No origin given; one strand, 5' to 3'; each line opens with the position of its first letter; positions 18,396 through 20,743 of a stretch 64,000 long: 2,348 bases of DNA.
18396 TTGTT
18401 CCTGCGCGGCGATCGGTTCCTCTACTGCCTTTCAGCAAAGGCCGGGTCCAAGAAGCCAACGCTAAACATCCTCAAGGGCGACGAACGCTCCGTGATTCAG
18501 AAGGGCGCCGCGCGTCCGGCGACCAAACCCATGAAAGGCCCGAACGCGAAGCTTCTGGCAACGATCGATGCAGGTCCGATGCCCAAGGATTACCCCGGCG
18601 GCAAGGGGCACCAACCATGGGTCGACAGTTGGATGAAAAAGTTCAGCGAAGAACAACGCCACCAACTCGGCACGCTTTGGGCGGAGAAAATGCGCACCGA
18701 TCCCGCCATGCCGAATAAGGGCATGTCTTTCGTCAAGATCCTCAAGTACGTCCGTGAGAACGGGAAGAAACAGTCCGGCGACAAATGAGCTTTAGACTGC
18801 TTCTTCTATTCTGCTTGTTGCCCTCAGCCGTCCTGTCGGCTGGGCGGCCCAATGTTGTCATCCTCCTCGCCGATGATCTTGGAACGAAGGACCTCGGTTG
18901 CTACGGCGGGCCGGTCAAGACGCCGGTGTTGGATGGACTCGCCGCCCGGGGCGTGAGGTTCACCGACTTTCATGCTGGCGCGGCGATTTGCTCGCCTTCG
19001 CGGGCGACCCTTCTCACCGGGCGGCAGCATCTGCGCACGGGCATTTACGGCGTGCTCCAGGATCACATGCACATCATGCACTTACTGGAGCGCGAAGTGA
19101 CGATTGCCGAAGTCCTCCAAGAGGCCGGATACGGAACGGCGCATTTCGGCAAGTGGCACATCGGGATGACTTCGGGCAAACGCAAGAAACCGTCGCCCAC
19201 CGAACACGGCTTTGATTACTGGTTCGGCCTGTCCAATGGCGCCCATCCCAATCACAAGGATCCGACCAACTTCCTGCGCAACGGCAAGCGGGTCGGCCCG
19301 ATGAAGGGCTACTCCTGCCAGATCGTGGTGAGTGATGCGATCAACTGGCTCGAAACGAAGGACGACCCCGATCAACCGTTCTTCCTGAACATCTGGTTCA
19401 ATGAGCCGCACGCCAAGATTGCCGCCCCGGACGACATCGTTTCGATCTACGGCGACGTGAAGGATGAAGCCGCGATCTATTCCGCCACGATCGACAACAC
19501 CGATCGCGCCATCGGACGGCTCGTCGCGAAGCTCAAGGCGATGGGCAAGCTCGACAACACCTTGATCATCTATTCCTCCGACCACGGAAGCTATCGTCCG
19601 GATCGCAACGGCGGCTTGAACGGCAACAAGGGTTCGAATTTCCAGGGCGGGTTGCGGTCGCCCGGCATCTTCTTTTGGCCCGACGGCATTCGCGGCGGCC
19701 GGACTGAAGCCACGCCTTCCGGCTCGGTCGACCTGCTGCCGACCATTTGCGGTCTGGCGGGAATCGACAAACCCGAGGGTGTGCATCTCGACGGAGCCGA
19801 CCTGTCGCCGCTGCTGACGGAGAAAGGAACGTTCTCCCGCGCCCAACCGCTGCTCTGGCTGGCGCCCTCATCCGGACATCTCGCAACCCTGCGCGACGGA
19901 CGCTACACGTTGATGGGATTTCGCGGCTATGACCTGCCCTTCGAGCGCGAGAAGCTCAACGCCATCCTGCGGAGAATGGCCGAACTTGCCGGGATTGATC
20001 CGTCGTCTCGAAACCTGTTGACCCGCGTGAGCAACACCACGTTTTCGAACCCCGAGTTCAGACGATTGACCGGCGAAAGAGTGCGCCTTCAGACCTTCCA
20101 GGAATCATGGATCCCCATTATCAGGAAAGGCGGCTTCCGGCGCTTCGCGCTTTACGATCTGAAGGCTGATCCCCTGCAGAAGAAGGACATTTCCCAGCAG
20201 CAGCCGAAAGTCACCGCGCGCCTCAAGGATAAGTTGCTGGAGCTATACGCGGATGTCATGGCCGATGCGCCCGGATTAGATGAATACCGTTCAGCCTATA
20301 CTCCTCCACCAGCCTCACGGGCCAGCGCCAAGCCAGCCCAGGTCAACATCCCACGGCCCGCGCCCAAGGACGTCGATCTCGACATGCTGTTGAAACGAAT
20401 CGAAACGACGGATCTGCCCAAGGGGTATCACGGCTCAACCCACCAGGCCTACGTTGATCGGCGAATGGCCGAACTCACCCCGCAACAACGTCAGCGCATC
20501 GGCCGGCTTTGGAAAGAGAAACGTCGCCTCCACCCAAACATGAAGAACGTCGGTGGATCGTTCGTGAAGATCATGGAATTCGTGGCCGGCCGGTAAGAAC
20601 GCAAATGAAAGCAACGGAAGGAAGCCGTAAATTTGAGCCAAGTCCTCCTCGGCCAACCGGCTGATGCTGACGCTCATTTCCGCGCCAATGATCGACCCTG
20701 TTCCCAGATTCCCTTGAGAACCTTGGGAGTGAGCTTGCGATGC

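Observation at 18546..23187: Three consecutive secreted enzymes with unrelated catalytic domains share a ~70-aa basic C-terminal module I cannot assign to a named domain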

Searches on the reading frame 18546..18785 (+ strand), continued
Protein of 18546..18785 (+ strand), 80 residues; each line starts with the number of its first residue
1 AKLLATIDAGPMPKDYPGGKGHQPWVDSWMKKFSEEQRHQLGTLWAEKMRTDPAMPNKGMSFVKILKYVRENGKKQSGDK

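Call 50: search_solved_structures(query=A3, max_evalue=10)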
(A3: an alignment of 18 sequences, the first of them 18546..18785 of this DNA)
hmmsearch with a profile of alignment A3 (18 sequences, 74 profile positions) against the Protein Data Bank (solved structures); distinct sequences matched with E-value up to 10: 5.
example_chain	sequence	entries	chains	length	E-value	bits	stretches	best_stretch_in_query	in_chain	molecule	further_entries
6x1i_B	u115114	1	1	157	0.29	14.5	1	11-60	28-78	SnoaL-like Protein fused to a coiled coil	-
8bd7_G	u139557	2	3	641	0.4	14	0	22-54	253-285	Intraflagellar transport protein 74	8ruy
3dxo_A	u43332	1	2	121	0.61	13.4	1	23-60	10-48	uncharacterized SnoaL-like Protein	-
8avk_A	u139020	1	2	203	0.82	13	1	17-48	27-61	Superoxide dismutase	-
8avn_A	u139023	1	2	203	0.83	13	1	17-48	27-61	Superoxide dismutase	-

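Call 56: search_protein_families(library=pfam, proteins=[P0075, P0043, P0105, P0094, P0132, P0046, P0083, P0068, P0067, P0056], max_evalue=0.01)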
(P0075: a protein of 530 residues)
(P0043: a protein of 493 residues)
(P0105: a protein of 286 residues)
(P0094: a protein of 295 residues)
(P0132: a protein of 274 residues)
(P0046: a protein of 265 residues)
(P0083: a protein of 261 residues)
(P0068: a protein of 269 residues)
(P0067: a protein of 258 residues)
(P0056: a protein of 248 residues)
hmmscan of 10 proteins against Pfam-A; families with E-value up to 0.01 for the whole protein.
P0075 (530 aa): 0 families

P0043 (493 aa): 1 family
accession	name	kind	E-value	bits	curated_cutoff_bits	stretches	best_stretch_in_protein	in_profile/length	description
PF06439.18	3keto-disac_hyd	-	2.3e-19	70.6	26.8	1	1-196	5-187/187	3-keto-disaccharide hydrolase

P0105 (286 aa): 3 families
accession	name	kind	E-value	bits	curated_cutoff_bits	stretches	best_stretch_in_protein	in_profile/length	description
PF00144.29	Beta-lactamase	-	3.4e-14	53.2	27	1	1-159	178-312/329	Beta-lactamase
PF25474.1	TPR_TmcB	-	0.0033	17.8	27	1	50-86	85-121/125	TmcB, TPR repeats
PF22037.2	PSD13_N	-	0.0061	17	27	1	172-279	58-170/224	PSD13 N-terminal repeats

P0094 (295 aa): 2 families
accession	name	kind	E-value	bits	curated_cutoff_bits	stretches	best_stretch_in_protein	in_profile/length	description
PF13202.12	EF-hand_5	-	0.00015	21.5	25.9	0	160-180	4-24/25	EF hand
PF13499.12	EF-hand_7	-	0.0017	19.1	30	0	158-180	5-27/67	EF-hand domain pair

P0132 (274 aa): 2 families
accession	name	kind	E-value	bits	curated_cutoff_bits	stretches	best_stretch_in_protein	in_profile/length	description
PF00089.32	Trypsin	-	0.00022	21.6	20.6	1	28-121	141-220/220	Trypsin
PF02395.22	Peptidase_S6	-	0.00042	20.4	23.3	1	64-95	213-244/260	Immunoglobulin A1 protease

P0046 (265 aa): 2 families
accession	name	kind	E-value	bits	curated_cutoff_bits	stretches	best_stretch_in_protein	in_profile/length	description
PF13646.12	HEAT_2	-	4.3e-16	59.4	27.7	2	15-106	2-87/88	HEAT repeats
PF02985.28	HEAT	-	0.00025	21.5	23.5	0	51-73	5-27/31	HEAT repeat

P0083 (261 aa): 0 families

P0068 (269 aa): 0 families

P0067 (258 aa): 0 families

P0056 (248 aa): 0 families

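Call 64: search_protein_families(library=pfam, alignment_id=A3, max_evalue=10)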
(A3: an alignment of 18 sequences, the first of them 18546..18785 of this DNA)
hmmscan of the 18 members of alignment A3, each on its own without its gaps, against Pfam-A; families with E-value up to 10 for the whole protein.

A. member 1, window:18546-18785:+ (80 aa): 3 families
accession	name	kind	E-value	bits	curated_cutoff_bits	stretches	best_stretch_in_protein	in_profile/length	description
PF06855.17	YozE_SAM_like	-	0.0043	17.7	25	1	29-76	5-51/66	YozE SAM-like fold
PF00538.25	Linker_histone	-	0.069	13.8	22.4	1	57-76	18-37/74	linker histone H1 and H5 family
PF24496.1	DUF7588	-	0.15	12.3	27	1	30-51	21-42/65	Domain of unknown function (DUF7588)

B. families by the number of members that match (of 18 scanned): 9 families
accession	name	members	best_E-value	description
PF02912.23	Phe_tRNA-synt_N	3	0.0016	Aminoacyl tRNA synthetase class II, N-terminal domain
PF13801.11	Metal_resist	2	0.075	Heavy-metal resistance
PF17221.8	COMMD1_N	2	0.085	COMMD1 N-terminal domain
PF20219.3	DUF6579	2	0.15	Family of unknown function (DUF6579)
PF06855.17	YozE_SAM_like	1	0.0043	YozE SAM-like fold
PF00538.25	Linker_histone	1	0.069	linker histone H1 and H5 family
PF24429.1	CSLinker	1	0.071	CSLinker motif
PF16928.10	Inj_translocase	1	0.072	DNA/protein translocase of phage P22 injectosome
PF24496.1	DUF7588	1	0.15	Domain of unknown function (DUF7588)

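Call 67: fold_search(model_id=the predicted structure, library=viral)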
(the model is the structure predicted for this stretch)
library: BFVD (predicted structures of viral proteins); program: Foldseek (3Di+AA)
matches with E <= 10: 213; with E <= 0.001: 0
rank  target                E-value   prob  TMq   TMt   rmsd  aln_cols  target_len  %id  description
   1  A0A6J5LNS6            8.1e-01  0.25  0.40  0.34  13.6        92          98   11  Uncharacterized protein [uncultured Caudovirales phage]
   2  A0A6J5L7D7            8.1e-01  0.13  0.29  0.28  15.8        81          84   14  Uncharacterized protein [uncultured Caudovirales phage]
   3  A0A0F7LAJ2            9.1e-01  0.44  0.50  0.56   9.6        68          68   10  Uncharacterized protein [uncultured marine virus]
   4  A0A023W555            1.2e+00  0.20  0.35  0.37  12.0        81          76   12  Uncharacterized protein [Serratia phage PS2]
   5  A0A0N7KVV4            1.2e+00  0.12  0.33  0.21  10.3       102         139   14  (no name in the UniProt tables at hand)
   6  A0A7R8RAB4            1.3e+00  0.60  0.43  0.67   2.8        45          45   16  (no name in the UniProt tables at hand)
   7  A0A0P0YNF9            1.6e+00  0.11  0.29  0.20   9.5        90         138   16  (no name in the UniProt tables at hand)
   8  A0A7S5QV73            1.8e+00  0.15  0.31  0.20   9.2        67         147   12  (no name in the UniProt tables at hand)
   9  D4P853                1.9e+00  0.35  0.54  0.28   6.2        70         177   17  Gp78 [Rhodococcus phage ReqiPine5]
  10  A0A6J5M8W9            1.9e+00  0.21  0.43  0.51   6.4        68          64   13  Uncharacterized protein [uncultured Caudovirales phage]
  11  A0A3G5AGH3            1.9e+00  0.18  0.42  0.17   6.3        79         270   11  Uncharacterized protein [Solumvirus sp.]
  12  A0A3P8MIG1            1.9e+00  0.09  0.30  0.16  13.1        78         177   12  NS4 protein [Baku virus]
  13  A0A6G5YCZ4            2.0e+00  0.54  0.47  0.22   4.0        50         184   18  (no name in the UniProt tables at hand)
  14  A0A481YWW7            2.1e+00  0.30  0.52  0.41   6.6        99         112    9  BET bromodomain protein [Marseillevirus LCMAC201]
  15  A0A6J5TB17            2.1e+00  0.20  0.47  0.41  11.5        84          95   13  Uncharacterized protein [uncultured Caudovirales phage]
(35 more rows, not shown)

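Call 68: search_protein_families(library=ncbifam, proteins=[P0100, P0033, P0036, P0091, P0075], max_evalue=0.001)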
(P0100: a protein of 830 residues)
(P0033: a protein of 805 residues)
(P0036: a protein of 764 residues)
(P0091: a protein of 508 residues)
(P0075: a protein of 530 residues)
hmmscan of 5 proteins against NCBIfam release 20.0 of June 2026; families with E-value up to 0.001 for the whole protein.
P0100 (830 aa): 6 families
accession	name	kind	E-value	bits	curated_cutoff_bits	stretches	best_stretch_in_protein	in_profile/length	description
TIGR02603.1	CxxCH_TIGR02603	domain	8.3e-31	106.8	68.15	1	691-824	4-133/134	putative heme-binding domain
NF000096.1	stregra_B_VgbB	exception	3.3e-14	52.8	600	2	383-528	16-156/295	streptogramin B lyase Vgb(B)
NF000022.1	stregra_B_VgbA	exception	2.4e-10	40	600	1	338-428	68-141/299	streptogramin B lyase Vgb(A)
NF040971.1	cytc_ExtS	equivalog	2.3e-06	27.1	100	1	688-742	76-130/262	selenite/tellurite reduction operon c-type cytochrome lipoprotein ExtS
NF033206.1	ScyE_fam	subfamily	6.1e-05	22.7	80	0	237-303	256-332/333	ScyD/ScyE family protein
TIGR04485.1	thiosulf_SoxX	equivalog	0.00014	22.5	61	1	699-753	2-57/78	sulfur oxidation c-type cytochrome SoxX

P0033 (805 aa): 7 families
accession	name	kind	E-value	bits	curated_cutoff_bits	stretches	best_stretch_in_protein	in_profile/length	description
NF010322.0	PRK13759.1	equivalog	9.4e-44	149.7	481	3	23-130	4-107/486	arylsulfatase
TIGR03417.1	chol_sulfatase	equivalog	3.3e-39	135.1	433.45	2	236-382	255-397/500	choline-sulfatase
NF052527.1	Mn_arylsulf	exception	6.5e-29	101.2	850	3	25-130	1-103/479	manganese-dependent arylsulfatase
NF045661.1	HdlasePehA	equivalog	3.3e-27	95.3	900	2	233-357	281-401/506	phosphoric/sulfuric ester hydrolase PehA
NF053595.1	LptchSynLtaSGpos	equivalog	0.00019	20.1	970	1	198-343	390-539/626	lipoteichoic acid synthase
NF038282.1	LapC_YejM_PbgA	exception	0.0003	19.2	825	1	188-304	377-477/584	LPS biosynthesis-modulating metalloenzyme YejM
NF053859.1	polymyxin_MCR13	exception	0.00081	18.4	1250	0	235-284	415-464/541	MCR-13 family phosphoethanolamine--lipid A transferase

P0036 (764 aa): 0 families

P0091 (508 aa): 0 families

P0075 (530 aa): 0 families

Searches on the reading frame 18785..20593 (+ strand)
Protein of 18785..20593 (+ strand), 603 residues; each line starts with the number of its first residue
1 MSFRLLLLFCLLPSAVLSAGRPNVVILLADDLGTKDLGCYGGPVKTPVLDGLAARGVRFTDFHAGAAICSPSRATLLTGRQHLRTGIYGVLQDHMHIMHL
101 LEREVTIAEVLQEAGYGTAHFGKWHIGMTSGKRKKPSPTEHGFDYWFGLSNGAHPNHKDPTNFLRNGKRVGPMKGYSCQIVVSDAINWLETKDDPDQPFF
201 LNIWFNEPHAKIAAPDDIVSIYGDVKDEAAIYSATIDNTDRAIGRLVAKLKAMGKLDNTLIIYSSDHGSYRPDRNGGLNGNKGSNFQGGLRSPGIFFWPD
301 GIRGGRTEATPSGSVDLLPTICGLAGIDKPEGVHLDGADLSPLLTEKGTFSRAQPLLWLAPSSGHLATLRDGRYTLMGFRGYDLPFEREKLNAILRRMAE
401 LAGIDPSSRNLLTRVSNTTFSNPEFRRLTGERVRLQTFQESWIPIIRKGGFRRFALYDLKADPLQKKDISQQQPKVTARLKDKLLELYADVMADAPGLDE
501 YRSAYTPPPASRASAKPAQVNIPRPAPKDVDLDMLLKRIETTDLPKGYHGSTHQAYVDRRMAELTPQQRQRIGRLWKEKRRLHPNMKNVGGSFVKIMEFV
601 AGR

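Call 3: search_protein_families(library=pfam, proteins=[window:18785-20593:+], max_evalue=1)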
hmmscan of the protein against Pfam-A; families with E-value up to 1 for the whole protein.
window:18785-20593:+ (603 aa): 5 families
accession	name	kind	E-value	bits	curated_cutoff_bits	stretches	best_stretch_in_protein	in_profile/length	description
PF00884.28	Sulfatase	-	2.2e-62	211.5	25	1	22-327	1-301/301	Sulfatase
PF01663.27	Phosphodiest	-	1.3e-07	32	23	1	25-268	2-220/342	Type I phosphodiesterase / nucleotide pyrophosphatase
PF16347.10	SGSH_C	-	2.7e-05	24.8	29.3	1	287-348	13-72/154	N-sulphoglucosamine sulphohydrolase, C-terminal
PF02995.22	DUF229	-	0.056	12.6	25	1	236-313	310-354/496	Protein of unknown function (DUF229)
PF07394.17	DUF1501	-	0.06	12.9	27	1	234-268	266-300/390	Protein of unknown function (DUF1501)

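Call 6: search_protein_families(library=ncbifam, proteins=[window:18785-20593:+], max_evalue=1)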
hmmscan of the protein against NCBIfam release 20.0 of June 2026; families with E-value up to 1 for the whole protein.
window:18785-20593:+ (603 aa): 16 families
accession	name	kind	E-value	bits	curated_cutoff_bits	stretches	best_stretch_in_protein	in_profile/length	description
NF010322.0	PRK13759.1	equivalog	6.2e-36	123.9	481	3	19-126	4-107/486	arylsulfatase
TIGR03417.1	chol_sulfatase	equivalog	3e-31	108.8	433.45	2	225-377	248-397/500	choline-sulfatase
NF052527.1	Mn_arylsulf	exception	4.9e-22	78.5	850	3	21-126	1-103/479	manganese-dependent arylsulfatase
NF045661.1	HdlasePehA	equivalog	6.7e-22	77.8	900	2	224-348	276-396/506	phosphoric/sulfuric ester hydrolase PehA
NF053595.1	LptchSynLtaSGpos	equivalog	4.1e-05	22.3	970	1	224-340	421-540/626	lipoteichoic acid synthase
NF038282.1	LapC_YejM_PbgA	exception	0.00057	18.3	825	1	182-300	375-477/584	LPS biosynthesis-modulating metalloenzyme YejM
NF033408.5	polymyxin_MCR3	exception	0.0023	16.6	1225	1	229-269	413-453/540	MCR-3 family phosphoethanolamine--lipid A transferase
NF033409.0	poly_MCR3_broad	equivalog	0.0035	16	1075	1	229-269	409-449/535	MCR-3-related phosphoethanolamine--lipid A transferase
NF053859.1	polymyxin_MCR13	exception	0.0077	15.1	1250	1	230-276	414-460/541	MCR-13 family phosphoethanolamine--lipid A transferase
NF047438.1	polymyxin_MCR12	exception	0.0087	14.4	1200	1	230-271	421-462/548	MCR-12 family phosphoethanolamine--lipid A transferase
NF009027.0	PRK12363.1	equivalog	0.017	13.8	572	1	179-270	303-395/703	phosphoglycerol transferase I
NF033671.1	polymyxin_MCR7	exception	0.023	13.3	1250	1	229-269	411-451/539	MCR-7 family phosphoethanolamine--lipid A transferase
NF033862.2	polymyxin_MCR10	exception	0.024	13.3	1250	1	230-269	414-453/539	MCR-10 family phosphoethanolamine--lipid A transferase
NF038075.1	fam_STM4013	hypoth_equivalog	0.073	12.5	250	1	195-269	168-234/261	STM4013/SEN3800 family hydrolase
NF051873.1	AlkPhosPhoY32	equivalog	0.087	11.3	1000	0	281-333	483-533/539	alkaline phosphatase PhoY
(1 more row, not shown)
